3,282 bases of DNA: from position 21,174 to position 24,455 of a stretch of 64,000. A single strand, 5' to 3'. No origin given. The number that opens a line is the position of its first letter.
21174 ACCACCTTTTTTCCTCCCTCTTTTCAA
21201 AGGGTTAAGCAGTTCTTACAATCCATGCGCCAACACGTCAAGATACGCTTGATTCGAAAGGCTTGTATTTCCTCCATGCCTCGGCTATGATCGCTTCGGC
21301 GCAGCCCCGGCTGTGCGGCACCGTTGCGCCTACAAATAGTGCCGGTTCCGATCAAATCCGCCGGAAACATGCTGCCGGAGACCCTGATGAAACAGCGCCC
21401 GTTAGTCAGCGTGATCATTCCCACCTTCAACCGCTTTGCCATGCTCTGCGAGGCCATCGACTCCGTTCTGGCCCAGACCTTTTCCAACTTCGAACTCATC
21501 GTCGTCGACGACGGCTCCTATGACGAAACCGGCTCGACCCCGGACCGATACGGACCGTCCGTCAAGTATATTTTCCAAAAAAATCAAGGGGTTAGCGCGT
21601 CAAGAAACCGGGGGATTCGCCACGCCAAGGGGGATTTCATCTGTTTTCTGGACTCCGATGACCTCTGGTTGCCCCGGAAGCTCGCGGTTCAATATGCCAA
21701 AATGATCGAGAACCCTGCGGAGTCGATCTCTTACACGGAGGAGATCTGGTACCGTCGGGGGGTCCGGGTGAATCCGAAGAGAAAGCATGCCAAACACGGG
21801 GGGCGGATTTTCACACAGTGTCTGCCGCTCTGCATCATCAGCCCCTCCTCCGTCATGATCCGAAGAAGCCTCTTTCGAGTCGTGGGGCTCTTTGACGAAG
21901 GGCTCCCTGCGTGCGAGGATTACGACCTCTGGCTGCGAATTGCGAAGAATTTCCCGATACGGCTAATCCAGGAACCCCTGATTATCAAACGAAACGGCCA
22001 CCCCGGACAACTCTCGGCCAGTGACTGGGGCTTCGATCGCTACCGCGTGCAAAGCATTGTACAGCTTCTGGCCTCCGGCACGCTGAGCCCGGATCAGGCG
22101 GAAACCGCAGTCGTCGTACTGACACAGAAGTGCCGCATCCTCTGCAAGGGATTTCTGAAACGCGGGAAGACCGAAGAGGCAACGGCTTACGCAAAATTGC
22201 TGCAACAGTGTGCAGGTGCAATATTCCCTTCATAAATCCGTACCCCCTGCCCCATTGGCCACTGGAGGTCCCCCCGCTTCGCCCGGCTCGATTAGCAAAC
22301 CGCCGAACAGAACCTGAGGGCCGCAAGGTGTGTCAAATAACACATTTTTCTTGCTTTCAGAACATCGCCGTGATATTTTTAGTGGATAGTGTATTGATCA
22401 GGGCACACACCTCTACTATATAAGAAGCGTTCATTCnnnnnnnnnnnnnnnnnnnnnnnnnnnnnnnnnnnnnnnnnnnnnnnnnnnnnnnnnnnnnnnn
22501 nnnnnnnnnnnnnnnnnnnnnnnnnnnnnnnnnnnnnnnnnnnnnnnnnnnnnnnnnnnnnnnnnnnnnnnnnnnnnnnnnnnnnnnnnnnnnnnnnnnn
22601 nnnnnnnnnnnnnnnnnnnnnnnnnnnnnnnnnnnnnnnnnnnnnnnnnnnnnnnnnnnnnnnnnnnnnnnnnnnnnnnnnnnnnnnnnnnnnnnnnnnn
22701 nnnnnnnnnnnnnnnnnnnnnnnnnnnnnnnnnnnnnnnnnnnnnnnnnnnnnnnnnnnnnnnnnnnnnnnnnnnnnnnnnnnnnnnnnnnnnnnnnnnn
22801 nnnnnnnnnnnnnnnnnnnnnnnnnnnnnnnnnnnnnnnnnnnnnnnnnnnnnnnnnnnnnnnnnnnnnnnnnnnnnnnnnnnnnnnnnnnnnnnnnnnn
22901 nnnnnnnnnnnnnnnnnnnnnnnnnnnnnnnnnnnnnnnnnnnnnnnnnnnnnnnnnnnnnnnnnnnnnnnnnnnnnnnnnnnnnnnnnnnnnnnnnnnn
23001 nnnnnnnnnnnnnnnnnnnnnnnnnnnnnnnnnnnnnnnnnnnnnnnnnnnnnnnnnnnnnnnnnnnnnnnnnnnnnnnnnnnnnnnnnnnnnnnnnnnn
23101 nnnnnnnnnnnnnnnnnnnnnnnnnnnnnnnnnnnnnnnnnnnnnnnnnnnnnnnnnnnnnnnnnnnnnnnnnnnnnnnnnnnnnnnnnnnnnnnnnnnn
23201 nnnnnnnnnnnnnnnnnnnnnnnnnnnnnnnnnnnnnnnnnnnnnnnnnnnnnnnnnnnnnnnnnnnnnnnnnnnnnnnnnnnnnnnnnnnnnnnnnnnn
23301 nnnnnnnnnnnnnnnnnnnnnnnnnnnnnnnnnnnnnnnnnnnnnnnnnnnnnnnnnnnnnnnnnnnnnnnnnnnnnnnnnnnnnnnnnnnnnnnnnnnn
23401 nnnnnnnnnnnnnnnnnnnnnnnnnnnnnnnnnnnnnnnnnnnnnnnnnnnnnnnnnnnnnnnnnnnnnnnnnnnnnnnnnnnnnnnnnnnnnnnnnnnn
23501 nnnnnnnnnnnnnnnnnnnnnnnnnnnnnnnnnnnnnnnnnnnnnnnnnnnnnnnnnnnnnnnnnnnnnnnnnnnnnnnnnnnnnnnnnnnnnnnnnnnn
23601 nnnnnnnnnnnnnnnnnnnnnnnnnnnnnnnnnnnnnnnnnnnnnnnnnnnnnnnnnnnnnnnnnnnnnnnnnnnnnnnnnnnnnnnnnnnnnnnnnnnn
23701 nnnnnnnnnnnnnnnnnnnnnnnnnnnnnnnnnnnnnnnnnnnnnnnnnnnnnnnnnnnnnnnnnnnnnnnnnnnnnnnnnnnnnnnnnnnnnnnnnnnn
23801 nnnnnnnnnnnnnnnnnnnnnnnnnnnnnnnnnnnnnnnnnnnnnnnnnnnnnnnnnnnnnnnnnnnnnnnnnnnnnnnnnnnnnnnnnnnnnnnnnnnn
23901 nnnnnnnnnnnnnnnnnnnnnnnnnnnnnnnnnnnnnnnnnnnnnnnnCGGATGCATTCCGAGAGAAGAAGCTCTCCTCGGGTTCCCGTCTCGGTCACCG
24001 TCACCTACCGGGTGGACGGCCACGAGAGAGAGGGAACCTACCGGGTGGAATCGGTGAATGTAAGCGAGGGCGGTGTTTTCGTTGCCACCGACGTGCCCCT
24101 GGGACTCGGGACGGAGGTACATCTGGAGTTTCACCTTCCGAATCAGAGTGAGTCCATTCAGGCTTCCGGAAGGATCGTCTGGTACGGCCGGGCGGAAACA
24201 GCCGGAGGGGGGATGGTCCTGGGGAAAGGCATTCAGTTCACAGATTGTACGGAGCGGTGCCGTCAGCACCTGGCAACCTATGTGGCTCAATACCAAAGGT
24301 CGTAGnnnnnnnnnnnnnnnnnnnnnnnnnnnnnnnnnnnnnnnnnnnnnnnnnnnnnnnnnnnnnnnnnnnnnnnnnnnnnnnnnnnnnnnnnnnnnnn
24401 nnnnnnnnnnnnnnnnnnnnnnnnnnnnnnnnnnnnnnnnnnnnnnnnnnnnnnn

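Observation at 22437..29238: Unusual signalling cassette: haem-motif sensor kinase – PilZ – double binding protein – ATPase-less HisKA sensor – sigma-54 activator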

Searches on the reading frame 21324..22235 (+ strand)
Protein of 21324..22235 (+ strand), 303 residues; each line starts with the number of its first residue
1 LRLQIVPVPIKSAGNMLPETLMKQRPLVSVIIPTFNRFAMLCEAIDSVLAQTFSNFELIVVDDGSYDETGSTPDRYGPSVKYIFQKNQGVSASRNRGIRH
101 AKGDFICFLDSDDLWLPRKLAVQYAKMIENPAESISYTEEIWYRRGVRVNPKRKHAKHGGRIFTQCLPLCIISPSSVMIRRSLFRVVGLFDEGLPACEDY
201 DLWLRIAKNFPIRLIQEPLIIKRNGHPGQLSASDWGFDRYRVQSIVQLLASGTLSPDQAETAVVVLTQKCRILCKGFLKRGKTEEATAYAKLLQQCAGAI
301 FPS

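Call 9: search_protein_families(library=pfam, proteins=[window:21324-22235:+], max_evalue=0.001)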
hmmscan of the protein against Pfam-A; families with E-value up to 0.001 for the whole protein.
window:21324-22235:+ (303 aa): 3 families
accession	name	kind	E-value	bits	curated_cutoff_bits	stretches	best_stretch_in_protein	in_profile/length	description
PF00535.33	Glycos_transf_2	-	3.3e-35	121.9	23.3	1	29-186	1-166/168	Glycosyl transferase family 2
PF10111.15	Glyco_tranf_2_2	-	7.5e-19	68.7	27.3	1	46-211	17-204/276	Glycosyltransferase like family 2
PF13641.12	Glyco_tranf_2_3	-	5.1e-16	59.8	27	1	28-208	3-196/230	Glycosyltransferase like family 2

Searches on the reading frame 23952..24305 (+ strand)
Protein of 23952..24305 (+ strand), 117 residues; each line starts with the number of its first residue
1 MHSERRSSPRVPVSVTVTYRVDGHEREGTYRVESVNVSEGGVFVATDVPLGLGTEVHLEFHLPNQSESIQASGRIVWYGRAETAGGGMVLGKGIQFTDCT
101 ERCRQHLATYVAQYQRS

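Call 4: search_protein_families(library=pfam, proteins=[window:23952-24305:+], max_evalue=0.01)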
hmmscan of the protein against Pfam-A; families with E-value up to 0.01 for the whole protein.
window:23952-24305:+ (117 aa): 1 family
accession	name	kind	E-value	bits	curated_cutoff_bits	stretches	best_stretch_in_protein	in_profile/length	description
PF07238.19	PilZ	-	2.4e-18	66.8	22.5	1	4-113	1-102/102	PilZ domain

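Call 5: search_protein_families(library=ncbifam, proteins=[window:23952-24305:+], max_evalue=0.01)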
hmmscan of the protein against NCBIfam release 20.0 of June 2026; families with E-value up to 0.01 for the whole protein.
window:23952-24305:+ (117 aa): 1 family
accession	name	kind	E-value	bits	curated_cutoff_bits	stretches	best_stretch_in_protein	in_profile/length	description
TIGR02266.1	gmx_TIGR02266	paralog_domain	1.4e-18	66.9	68.7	1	10-111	1-95/96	TIGR02266 family protein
